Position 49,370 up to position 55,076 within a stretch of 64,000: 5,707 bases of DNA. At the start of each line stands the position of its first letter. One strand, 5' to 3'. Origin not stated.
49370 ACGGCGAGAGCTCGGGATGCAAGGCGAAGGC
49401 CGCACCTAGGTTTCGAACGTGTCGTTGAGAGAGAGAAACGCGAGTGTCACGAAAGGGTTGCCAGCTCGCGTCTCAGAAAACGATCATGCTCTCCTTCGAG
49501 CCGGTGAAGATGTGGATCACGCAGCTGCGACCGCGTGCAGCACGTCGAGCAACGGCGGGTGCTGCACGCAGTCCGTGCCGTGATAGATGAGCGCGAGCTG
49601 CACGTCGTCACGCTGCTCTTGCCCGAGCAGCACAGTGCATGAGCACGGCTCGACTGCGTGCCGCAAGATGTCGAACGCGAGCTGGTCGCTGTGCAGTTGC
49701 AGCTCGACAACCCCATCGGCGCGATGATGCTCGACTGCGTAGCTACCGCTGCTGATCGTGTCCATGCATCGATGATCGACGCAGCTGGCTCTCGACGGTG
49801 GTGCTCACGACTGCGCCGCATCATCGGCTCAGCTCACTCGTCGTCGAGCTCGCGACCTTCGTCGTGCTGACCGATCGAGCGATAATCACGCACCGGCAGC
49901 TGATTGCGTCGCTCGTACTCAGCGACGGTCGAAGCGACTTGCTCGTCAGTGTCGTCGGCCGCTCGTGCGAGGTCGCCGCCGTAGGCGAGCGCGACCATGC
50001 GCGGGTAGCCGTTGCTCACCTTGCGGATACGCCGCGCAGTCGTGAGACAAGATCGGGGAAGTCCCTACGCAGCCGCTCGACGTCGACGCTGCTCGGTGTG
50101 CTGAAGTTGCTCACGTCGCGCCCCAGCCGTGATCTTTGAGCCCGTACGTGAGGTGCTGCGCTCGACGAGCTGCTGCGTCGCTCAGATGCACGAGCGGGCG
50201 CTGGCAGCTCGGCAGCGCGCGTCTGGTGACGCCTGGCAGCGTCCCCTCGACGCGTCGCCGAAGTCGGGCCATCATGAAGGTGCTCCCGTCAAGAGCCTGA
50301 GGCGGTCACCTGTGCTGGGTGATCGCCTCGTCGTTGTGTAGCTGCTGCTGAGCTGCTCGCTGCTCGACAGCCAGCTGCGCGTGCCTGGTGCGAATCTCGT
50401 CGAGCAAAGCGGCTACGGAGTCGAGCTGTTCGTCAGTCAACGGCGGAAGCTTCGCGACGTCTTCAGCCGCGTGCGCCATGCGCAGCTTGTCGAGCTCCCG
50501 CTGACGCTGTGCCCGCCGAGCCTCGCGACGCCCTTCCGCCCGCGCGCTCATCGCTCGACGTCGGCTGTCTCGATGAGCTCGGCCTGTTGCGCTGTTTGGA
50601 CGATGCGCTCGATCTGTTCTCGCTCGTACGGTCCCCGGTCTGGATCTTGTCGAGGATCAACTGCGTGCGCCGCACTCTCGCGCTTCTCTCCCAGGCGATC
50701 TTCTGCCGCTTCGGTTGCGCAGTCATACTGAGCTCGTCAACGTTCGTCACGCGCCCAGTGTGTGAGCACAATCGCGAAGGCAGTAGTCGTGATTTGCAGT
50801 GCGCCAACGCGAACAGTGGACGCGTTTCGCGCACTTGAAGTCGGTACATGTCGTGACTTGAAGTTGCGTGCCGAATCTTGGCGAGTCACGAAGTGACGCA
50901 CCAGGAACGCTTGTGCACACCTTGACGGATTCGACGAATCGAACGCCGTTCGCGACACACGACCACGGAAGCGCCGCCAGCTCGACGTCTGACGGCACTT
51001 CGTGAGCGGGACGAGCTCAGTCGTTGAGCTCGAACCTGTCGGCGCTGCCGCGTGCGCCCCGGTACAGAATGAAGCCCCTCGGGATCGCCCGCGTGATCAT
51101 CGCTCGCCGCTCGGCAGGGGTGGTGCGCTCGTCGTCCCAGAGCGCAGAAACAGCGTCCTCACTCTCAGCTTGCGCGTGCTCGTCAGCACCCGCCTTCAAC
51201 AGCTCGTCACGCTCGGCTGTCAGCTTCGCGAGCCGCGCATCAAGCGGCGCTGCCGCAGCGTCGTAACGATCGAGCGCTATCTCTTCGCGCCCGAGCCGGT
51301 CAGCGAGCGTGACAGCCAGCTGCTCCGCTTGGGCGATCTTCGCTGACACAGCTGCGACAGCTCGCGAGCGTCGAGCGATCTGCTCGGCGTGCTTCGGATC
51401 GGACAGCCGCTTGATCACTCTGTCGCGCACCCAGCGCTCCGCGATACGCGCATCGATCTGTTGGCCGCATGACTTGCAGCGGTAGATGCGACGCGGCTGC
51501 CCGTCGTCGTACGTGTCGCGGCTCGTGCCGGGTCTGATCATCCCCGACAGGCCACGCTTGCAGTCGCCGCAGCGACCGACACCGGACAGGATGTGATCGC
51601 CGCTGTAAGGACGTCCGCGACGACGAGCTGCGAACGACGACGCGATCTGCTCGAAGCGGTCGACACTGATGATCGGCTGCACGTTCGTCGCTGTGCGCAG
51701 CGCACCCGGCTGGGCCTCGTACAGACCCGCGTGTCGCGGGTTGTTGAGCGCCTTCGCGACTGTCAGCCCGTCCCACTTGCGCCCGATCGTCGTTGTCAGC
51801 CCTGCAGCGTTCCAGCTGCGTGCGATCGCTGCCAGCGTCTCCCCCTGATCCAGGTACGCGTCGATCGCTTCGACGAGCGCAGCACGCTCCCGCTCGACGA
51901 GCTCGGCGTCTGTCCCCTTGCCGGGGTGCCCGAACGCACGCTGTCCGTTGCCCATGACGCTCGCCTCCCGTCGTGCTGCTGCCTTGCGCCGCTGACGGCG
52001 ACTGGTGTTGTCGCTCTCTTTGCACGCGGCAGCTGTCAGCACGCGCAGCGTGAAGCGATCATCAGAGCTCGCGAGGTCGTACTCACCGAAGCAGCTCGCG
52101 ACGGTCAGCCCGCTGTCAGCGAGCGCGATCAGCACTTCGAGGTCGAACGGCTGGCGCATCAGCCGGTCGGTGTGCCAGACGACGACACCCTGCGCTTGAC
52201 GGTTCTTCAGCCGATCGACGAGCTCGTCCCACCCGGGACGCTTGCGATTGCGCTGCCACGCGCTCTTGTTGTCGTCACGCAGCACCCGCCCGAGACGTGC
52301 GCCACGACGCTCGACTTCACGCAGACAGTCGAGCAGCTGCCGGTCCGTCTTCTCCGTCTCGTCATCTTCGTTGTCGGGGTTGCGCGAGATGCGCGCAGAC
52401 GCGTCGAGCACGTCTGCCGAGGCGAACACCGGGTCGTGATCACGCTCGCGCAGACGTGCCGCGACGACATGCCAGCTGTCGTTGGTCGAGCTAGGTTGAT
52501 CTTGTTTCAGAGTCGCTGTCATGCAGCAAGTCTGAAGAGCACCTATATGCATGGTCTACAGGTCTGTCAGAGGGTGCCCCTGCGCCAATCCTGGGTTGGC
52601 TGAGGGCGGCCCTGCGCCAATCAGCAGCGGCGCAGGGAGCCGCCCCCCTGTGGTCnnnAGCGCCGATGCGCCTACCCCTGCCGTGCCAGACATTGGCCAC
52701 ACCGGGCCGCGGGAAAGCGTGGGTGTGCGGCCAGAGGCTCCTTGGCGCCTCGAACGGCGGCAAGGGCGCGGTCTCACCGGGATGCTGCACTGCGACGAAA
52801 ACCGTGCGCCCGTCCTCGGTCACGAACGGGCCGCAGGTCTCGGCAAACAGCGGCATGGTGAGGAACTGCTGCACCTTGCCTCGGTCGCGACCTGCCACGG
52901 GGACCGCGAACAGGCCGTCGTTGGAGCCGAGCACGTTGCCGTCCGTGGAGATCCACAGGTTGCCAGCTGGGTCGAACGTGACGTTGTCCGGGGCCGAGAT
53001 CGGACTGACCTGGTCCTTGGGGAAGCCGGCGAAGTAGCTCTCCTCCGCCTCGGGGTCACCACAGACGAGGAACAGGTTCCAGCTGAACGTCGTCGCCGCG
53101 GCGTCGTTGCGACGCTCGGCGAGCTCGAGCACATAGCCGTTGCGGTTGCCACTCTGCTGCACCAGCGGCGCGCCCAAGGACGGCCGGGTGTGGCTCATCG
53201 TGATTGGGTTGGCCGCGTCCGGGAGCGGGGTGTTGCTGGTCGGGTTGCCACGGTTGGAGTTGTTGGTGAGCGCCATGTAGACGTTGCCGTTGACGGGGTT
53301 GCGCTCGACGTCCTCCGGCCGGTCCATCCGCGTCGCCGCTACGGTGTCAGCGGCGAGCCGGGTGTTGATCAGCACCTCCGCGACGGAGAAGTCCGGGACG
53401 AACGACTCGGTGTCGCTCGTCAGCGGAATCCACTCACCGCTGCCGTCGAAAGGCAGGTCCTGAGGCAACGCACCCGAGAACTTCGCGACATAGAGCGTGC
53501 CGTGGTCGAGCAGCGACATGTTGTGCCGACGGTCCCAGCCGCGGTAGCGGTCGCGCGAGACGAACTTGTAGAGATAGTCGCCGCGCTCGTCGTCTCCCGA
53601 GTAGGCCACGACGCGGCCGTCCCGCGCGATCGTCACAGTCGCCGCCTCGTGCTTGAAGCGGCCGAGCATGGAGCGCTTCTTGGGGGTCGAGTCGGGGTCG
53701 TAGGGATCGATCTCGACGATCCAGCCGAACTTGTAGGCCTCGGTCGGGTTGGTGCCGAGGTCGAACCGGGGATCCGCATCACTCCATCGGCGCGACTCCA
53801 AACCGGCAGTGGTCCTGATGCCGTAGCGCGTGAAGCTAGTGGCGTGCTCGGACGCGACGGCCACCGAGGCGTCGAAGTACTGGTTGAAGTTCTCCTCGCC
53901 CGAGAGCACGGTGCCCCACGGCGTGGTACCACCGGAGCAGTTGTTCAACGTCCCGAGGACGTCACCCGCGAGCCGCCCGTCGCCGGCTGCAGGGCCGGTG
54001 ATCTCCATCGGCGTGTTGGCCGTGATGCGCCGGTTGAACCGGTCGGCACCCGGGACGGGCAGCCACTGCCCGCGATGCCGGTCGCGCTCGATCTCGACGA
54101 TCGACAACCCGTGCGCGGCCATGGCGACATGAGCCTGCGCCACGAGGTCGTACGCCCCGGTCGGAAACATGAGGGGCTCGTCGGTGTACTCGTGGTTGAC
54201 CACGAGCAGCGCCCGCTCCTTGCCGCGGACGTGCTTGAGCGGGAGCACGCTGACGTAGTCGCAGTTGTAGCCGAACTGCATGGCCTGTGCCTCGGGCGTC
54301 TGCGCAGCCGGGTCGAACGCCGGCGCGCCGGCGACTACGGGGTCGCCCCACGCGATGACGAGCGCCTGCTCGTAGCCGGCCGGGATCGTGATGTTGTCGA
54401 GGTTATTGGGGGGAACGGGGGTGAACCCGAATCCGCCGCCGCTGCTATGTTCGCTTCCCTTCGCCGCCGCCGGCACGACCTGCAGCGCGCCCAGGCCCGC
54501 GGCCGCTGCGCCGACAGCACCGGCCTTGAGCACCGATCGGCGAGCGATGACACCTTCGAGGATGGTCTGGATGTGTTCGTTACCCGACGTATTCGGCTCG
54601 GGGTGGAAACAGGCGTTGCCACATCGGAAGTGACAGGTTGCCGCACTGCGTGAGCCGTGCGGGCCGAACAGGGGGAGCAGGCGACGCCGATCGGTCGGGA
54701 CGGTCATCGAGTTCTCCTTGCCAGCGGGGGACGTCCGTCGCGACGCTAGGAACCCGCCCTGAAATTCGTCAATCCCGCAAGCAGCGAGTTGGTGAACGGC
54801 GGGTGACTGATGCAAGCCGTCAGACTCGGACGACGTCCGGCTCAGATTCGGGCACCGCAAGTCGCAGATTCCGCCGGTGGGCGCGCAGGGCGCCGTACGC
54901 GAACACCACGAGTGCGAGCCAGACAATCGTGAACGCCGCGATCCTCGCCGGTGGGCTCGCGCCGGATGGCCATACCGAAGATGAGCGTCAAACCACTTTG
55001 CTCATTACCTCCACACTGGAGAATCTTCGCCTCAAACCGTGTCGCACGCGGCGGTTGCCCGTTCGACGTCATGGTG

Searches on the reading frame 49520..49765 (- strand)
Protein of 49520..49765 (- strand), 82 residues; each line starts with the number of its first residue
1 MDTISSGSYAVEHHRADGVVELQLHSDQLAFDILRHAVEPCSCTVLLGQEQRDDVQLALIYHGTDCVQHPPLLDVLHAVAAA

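Call 6: search_protein_families(library=pfam, proteins=[window:49520-49765:-], max_evalue=1)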
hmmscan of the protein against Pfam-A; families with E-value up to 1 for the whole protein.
window:49520-49765:- (82 aa): 1 family
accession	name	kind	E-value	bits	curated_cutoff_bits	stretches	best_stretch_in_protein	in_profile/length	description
PF13924.12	Lipocalin_5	-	0.28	11.5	25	1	5-57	74-110/142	Lipocalin-like domain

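Call 7: search_protein_families(library=ncbifam, proteins=[window:49520-49765:-], max_evalue=1)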
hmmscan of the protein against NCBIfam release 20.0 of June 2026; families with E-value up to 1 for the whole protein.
window:49520-49765:- (82 aa): 0 families

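Call 9: search_protein_families(library=padloc, proteins=[window:49520-49765:-], max_evalue=1)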
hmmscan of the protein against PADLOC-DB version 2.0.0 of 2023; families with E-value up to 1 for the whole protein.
window:49520-49765:- (82 aa): 0 families

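Call 57: search_protein_families(library=phrogs, proteins=[window:49520-49765:-], max_evalue=0.01)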
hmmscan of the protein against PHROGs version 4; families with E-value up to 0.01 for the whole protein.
window:49520-49765:- (82 aa): 0 families

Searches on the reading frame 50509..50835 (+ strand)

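Call 15: search_protein_families(library=pfam, proteins=[window:50509-50835:+], max_evalue=0.1)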
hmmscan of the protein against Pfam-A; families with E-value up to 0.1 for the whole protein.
window:50509-50835:+ (109 aa): 1 family
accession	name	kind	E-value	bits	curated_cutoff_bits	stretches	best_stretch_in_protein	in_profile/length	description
PF25165.1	DUF7828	-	0.018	15.2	25.7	1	62-98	26-65/87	Domain of unknown function (DUF7828)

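Call 57: search_protein_families(library=phrogs, proteins=[window:50509-50835:+], max_evalue=0.01)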
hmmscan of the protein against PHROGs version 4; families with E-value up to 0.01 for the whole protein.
window:50509-50835:+ (109 aa): 0 families

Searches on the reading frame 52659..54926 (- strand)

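Call 15: search_protein_families(library=pfam, proteins=[window:52659-54926:-], max_evalue=0.1)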
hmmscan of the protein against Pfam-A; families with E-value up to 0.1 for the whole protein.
window:52659-54926:- (756 aa): 2 families
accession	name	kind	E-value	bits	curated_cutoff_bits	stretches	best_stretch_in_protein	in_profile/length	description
PF05787.19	PhoX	-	1.8e-149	499.6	24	1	167-717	2-515/515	Alkaline phosphatase PhoX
PF10518.14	TAT_signal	-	0.0014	18.9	22.7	1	129-146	4-21/21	TAT (twin-arginine translocation) pathway signal sequence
